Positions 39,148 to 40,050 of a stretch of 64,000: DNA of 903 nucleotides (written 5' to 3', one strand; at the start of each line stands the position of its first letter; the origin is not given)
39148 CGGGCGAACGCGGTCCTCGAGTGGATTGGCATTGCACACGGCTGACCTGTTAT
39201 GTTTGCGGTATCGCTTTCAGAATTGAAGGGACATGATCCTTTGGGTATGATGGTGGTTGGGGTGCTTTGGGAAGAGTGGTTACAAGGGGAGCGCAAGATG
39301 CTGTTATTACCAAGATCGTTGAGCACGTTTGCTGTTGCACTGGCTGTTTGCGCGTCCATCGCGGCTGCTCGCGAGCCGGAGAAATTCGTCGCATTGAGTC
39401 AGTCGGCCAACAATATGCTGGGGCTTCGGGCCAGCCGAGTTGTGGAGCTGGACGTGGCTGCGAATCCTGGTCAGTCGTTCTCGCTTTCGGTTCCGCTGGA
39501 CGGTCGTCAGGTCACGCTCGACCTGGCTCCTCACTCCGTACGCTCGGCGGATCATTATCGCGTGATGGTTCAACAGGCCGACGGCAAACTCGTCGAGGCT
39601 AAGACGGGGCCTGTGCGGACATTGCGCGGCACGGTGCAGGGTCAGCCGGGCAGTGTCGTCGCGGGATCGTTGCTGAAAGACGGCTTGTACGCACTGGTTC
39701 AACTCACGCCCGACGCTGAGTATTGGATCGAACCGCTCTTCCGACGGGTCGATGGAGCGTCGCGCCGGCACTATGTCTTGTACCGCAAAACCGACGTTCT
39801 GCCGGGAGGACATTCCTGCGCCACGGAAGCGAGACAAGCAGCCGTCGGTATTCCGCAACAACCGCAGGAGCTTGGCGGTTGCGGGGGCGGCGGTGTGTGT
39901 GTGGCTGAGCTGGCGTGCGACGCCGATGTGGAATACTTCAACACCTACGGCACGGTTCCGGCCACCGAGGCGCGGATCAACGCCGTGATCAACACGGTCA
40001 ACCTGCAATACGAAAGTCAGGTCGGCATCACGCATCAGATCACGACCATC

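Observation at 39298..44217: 1,639-aa secreted ADAM-like metzincin with P-domain, Cys-rich repeat array, dockerin-like and cohesin-like modules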

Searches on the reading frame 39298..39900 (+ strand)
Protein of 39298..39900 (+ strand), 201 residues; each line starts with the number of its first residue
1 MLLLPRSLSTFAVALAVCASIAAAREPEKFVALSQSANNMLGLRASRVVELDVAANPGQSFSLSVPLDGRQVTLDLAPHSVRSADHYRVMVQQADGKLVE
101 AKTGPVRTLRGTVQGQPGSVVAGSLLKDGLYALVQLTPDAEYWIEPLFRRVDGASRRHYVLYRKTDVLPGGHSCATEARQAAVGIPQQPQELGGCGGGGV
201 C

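Call 8: search_protein_families(library=pfam, proteins=[window:39298-39900:+], max_evalue=10)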
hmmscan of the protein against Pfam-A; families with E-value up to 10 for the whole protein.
window:39298-39900:+ (201 aa): 1 family
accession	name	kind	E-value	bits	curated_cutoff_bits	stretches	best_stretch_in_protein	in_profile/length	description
PF02113.21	Peptidase_S13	-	0.2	10.8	22.8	1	88-134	379-429/444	D-Ala-D-Ala carboxypeptidase 3 (S13) family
